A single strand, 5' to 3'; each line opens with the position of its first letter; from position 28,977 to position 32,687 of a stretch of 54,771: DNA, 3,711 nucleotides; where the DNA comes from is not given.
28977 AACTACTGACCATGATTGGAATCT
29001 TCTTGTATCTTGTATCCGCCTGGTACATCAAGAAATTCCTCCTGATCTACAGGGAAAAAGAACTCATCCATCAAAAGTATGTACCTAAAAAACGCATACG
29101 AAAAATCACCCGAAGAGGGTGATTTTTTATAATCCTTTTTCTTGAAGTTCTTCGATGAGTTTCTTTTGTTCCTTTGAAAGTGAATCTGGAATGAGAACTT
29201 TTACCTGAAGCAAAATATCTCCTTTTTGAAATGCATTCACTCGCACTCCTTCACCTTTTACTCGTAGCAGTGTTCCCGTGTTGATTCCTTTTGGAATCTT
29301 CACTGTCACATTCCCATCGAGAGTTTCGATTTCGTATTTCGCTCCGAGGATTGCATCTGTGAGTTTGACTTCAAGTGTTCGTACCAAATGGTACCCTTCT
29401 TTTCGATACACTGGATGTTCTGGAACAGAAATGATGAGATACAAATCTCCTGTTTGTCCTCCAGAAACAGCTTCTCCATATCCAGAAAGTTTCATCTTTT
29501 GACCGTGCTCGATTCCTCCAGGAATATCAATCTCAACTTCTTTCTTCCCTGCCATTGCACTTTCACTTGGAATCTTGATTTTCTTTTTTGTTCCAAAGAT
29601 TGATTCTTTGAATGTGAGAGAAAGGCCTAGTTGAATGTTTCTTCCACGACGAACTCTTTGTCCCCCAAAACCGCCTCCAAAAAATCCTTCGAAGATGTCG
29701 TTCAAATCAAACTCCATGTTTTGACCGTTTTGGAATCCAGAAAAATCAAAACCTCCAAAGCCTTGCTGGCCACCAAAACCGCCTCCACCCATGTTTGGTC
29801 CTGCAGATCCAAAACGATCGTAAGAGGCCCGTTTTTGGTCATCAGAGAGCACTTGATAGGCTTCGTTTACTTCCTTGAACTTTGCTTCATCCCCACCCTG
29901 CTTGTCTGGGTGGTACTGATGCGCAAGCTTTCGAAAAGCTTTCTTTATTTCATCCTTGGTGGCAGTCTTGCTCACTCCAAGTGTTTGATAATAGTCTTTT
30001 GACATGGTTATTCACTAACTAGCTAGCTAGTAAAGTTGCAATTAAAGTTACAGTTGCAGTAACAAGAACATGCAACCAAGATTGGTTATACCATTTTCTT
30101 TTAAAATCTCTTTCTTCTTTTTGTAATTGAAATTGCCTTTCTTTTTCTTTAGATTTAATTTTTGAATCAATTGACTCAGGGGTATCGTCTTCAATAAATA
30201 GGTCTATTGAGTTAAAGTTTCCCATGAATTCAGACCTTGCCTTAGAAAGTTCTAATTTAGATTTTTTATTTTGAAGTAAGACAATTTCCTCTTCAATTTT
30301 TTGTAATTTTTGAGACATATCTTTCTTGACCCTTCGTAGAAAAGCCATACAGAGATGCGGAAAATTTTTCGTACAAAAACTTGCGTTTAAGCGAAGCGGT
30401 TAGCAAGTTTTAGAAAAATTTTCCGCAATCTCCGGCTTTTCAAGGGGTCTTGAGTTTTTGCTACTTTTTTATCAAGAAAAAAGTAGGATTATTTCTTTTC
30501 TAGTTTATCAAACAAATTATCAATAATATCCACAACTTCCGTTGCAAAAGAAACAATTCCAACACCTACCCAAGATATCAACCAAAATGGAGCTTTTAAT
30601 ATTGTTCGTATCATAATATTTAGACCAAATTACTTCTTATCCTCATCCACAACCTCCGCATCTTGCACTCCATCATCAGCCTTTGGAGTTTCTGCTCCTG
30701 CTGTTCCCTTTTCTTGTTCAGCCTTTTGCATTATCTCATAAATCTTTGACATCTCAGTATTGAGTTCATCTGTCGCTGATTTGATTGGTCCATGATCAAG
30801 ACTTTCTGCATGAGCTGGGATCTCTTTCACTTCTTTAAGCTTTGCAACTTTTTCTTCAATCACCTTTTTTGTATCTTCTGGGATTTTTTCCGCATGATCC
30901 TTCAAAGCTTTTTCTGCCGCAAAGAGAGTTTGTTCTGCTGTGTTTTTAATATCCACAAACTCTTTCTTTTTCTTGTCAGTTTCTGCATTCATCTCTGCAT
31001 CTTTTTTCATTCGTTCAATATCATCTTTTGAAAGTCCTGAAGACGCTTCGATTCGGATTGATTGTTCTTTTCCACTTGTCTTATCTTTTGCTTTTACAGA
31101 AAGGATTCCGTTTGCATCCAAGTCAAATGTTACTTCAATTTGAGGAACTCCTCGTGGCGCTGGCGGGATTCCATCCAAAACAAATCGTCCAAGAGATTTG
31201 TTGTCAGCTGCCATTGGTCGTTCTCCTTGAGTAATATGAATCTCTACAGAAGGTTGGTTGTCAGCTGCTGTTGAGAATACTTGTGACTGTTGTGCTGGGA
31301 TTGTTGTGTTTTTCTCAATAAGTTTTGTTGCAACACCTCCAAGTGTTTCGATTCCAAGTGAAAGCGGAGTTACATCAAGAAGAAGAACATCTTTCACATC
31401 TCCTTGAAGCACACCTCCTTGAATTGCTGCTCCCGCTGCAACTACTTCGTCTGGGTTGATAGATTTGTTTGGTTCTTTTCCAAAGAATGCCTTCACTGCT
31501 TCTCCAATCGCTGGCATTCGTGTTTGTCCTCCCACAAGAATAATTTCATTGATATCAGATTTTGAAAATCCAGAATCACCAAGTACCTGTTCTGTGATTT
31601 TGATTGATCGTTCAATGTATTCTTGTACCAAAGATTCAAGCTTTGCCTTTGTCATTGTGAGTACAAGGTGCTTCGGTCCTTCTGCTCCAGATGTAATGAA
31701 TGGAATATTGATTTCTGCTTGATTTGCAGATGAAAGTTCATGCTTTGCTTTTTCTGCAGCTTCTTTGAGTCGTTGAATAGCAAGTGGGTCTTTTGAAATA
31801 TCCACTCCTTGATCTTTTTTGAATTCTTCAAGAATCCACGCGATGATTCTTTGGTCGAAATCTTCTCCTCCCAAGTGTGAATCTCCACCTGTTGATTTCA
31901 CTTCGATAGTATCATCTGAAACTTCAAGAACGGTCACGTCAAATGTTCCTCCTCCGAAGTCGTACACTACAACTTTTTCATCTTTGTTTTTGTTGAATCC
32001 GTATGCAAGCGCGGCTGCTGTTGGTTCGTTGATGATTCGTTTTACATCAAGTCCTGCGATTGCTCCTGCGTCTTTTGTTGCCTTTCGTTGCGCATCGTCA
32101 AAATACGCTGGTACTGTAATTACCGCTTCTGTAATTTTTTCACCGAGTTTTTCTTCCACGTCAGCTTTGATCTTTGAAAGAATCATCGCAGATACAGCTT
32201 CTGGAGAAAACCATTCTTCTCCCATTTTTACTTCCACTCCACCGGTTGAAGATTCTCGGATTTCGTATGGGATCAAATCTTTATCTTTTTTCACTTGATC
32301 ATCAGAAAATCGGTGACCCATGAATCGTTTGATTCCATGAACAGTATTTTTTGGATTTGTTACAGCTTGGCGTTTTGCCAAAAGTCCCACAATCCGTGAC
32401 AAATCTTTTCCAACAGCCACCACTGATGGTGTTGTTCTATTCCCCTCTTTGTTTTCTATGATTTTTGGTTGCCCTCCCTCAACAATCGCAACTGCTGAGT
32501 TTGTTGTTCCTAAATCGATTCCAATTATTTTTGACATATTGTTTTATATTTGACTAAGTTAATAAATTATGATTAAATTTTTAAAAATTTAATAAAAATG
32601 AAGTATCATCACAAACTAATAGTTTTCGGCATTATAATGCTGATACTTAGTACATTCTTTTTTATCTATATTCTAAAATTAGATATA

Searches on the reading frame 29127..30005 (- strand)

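Call 92: search_protein_families(library=pfam, proteins=[window:29127-30005:-], max_evalue=0.00001)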
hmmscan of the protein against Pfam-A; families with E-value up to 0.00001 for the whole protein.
window:29127-30005:- (292 aa): 2 families
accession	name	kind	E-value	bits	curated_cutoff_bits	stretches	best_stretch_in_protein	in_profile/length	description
PF01556.23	DnaJ_C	-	7.6e-41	140.1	26.6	1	125-273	2-152/152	DnaJ C terminal domain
PF00226.36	DnaJ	-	4.9e-26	91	27.8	1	4-63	1-63/63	DnaJ domain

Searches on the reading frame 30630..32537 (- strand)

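Call 20: search_protein_families(library=ncbifam, proteins=[window:30630-32537:-], max_evalue=0.01)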
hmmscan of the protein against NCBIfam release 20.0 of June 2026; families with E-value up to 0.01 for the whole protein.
window:30630-32537:- (635 aa): 14 families
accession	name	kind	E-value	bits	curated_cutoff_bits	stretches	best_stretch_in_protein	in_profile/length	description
NF001413.0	PRK00290.1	equivalog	2.5e-283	941.2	648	1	1-634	1-623/625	molecular chaperone DnaK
TIGR02350.1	prok_dnaK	equivalog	1.6e-273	908.6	822.55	1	3-604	1-595/596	molecular chaperone DnaK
NF009947.0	PRK13411.1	equivalog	2.3e-248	825.6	1002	1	1-614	1-610/662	molecular chaperone DnaK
NF009946.0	PRK13410.1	equivalog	2e-231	769.9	1019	1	1-610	1-605/669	molecular chaperone DnaK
NF003520.0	PRK05183.1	subfamily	3.4e-182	607.1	620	1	4-597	21-598/621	Fe-S protein assembly chaperone HscA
TIGR01991.1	HscA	equivalog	5.9e-179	596.4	708.55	1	5-595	2-576/600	Fe-S protein assembly chaperone HscA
NF002399.0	PRK01433.1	equivalog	1.2e-118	397.3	743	1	4-603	21-582/595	Fe-S protein assembly chaperone HscA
NF008673.0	PRK11678.1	equivalog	4.2e-22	78.6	331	3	115-210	129-232/450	molecular chaperone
NF010539.0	PRK13927.1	subfamily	1e-12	47.6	293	1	115-349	79-301/339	rod shape-determining protein MreB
NF011660.0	PRK15080.1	equivalog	1.5e-11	44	182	1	117-222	76-176/277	ethanolamine utilization protein EutJ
TIGR02529.1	EutJ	subfamily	6.5e-11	42.1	152.1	1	117-221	43-142/239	ethanolamine utilization protein EutJ family protein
TIGR00904.1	mreB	subfamily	1.5e-09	37.4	365.75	1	137-245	100-203/334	MreB/Mrl family cell shape determining protein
NF010540.1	PRK13929.1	exception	2.1e-07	30.3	515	1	116-369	77-319/334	rod-share determining protein MreBH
TIGR01174.1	ftsA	equivalog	2.8e-05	23.4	175.85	1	258-357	243-342/371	cell division protein FtsA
